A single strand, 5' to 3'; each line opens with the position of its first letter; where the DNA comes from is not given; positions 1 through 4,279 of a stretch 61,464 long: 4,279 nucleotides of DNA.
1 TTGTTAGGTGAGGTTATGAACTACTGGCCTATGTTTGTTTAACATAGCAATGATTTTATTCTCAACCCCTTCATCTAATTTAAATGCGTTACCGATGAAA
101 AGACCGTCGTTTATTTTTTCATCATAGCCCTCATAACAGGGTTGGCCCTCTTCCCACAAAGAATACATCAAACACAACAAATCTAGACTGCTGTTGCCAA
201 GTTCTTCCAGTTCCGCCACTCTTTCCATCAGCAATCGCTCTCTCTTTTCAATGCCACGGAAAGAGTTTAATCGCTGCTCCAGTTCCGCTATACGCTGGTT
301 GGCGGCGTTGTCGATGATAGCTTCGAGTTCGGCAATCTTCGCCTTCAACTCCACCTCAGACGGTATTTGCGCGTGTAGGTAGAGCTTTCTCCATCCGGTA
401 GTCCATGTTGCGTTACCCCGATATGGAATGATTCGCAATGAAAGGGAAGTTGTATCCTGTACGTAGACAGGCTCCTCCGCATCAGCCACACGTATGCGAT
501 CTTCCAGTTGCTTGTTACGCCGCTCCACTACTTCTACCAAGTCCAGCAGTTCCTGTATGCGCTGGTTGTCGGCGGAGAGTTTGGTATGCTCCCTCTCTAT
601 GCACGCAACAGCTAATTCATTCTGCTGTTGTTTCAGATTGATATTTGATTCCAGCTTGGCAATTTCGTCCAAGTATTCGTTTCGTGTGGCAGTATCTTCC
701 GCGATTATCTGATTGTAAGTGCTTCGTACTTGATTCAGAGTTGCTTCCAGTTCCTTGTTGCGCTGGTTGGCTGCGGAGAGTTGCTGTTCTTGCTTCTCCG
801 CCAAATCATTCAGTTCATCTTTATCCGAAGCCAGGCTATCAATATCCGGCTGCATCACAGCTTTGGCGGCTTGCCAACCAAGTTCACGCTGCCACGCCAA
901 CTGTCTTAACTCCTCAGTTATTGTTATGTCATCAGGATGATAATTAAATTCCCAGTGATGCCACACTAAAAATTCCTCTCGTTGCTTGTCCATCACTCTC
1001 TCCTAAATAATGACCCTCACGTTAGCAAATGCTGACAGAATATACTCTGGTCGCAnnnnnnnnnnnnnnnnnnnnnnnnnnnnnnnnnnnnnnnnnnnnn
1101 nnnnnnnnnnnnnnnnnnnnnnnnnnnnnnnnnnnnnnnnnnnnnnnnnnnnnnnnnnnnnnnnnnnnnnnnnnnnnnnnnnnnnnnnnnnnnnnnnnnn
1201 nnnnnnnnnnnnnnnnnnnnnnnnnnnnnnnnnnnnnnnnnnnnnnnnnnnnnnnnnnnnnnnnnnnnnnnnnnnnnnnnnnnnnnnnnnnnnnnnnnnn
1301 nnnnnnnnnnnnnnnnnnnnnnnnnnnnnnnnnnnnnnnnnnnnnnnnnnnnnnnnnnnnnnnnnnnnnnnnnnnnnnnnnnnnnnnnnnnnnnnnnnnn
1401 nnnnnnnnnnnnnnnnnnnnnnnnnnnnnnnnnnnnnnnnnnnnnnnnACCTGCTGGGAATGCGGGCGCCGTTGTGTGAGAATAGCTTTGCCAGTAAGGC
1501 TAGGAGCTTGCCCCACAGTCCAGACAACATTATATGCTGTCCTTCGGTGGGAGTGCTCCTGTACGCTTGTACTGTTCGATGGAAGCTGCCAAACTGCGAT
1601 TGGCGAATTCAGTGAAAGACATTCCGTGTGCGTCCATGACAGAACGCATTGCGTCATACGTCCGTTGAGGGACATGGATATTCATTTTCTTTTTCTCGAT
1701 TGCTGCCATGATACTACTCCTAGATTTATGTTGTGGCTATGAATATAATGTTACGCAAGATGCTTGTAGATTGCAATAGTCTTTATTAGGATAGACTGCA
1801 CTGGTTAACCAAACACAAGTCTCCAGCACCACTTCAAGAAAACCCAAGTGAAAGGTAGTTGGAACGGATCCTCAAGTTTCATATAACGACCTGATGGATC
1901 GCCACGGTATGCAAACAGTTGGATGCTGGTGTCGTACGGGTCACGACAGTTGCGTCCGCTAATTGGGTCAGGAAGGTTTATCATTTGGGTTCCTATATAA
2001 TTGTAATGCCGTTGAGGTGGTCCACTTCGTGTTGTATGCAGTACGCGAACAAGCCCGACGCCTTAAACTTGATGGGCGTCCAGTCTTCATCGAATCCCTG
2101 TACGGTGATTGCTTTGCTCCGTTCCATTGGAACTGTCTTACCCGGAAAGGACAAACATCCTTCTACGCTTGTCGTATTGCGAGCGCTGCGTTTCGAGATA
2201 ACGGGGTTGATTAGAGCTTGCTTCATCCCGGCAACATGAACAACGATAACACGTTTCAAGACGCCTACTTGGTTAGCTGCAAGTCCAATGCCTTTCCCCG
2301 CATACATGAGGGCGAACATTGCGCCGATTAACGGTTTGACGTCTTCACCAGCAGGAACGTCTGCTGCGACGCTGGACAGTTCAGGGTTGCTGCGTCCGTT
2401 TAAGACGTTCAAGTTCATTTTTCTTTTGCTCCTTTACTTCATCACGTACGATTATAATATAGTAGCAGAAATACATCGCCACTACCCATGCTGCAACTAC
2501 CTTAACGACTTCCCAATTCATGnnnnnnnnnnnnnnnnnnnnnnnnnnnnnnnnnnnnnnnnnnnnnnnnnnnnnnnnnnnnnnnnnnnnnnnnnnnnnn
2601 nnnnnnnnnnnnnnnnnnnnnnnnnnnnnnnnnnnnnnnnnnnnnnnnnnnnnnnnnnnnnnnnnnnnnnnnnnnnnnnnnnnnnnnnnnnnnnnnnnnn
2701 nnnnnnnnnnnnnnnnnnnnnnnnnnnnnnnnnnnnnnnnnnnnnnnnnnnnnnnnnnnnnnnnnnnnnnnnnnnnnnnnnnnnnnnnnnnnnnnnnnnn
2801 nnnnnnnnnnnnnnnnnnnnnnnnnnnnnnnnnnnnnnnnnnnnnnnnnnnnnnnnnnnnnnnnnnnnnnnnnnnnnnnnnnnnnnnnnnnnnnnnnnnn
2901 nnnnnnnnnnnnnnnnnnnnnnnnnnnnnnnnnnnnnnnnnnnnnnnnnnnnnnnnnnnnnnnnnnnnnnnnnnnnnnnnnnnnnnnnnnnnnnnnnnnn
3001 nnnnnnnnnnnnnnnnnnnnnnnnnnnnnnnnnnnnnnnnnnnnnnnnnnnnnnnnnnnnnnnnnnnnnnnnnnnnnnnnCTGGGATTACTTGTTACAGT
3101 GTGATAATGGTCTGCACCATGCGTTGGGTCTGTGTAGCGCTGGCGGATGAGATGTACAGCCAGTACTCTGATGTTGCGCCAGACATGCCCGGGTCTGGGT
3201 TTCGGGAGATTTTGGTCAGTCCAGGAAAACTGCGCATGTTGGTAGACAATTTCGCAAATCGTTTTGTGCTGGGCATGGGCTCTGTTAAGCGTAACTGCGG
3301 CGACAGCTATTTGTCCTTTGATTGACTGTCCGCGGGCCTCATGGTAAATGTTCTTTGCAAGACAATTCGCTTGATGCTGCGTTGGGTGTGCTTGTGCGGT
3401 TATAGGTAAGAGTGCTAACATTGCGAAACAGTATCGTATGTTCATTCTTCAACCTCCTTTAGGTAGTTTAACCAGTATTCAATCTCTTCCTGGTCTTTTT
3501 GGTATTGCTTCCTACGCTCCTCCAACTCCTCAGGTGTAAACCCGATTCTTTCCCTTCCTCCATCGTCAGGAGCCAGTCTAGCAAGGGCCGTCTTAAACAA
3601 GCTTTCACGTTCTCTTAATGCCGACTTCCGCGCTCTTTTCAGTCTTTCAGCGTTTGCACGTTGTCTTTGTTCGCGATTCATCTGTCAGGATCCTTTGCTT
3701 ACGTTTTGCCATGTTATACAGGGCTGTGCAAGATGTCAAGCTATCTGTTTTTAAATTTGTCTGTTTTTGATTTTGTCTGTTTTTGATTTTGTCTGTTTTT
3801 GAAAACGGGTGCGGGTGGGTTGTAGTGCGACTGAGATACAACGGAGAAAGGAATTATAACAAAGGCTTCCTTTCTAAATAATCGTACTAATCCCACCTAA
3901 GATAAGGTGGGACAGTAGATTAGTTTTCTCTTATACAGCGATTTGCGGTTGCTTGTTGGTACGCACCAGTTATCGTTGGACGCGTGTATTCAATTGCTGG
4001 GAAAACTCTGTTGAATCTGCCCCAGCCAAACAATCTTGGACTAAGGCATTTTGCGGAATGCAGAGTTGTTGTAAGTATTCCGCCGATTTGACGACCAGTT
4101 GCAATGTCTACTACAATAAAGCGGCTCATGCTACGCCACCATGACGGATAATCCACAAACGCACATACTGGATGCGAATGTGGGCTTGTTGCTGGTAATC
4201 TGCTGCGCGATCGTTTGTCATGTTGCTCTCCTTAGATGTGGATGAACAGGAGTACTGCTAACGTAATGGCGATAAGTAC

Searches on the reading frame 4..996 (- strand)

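Call 40: search_protein_families(library=pfam, proteins=[window:4-996:-], max_evalue=0.001)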
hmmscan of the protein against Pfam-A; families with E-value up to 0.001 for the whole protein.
window:4-996:- (330 aa): 1 family
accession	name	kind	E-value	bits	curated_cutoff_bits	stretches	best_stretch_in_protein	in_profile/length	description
PF17078.10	SHE3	-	0.00041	20.6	30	1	51-154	74-174/228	SWI5-dependent HO expression protein 3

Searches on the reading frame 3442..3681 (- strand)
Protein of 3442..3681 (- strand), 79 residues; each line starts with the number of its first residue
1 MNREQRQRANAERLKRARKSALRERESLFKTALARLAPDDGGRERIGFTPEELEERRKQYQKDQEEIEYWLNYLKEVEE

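Call 63: find_encoding_contigs(protein=window:3442-3681:-, flank=10000, max_places=10)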
Protein window:3442-3681:- (79 aa): 2 contigs read that carry it; 2 places shown.
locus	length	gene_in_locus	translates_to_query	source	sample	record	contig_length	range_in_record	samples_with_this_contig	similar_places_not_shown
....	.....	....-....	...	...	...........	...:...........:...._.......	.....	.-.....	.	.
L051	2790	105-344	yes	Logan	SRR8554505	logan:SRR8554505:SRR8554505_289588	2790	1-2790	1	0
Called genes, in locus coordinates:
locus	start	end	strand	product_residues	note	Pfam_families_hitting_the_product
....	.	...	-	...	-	?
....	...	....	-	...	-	-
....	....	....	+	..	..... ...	-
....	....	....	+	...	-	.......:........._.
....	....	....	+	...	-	-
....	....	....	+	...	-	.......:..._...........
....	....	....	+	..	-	-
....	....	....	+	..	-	-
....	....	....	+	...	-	-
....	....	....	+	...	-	-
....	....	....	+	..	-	-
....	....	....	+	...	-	-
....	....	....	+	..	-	-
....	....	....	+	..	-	-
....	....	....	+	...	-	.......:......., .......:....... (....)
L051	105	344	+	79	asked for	-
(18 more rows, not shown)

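Call 70: search_protein_families(library=pfam, proteins=[window:3442-3681:-], max_evalue=0.01)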
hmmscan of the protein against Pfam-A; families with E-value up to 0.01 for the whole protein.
window:3442-3681:- (79 aa): 0 families

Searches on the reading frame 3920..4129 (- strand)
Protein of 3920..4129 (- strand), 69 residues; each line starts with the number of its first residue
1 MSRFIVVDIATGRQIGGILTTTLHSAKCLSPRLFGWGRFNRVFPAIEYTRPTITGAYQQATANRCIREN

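Call 70: search_protein_families(library=pfam, proteins=[window:3920-4129:-], max_evalue=0.01)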
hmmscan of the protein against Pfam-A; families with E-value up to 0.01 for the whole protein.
window:3920-4129:- (69 aa): 0 families

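Call 71: search_protein_families(library=phrogs, proteins=[window:3920-4129:-], max_evalue=0.01)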
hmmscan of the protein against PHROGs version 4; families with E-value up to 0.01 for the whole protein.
window:3920-4129:- (69 aa): 0 families
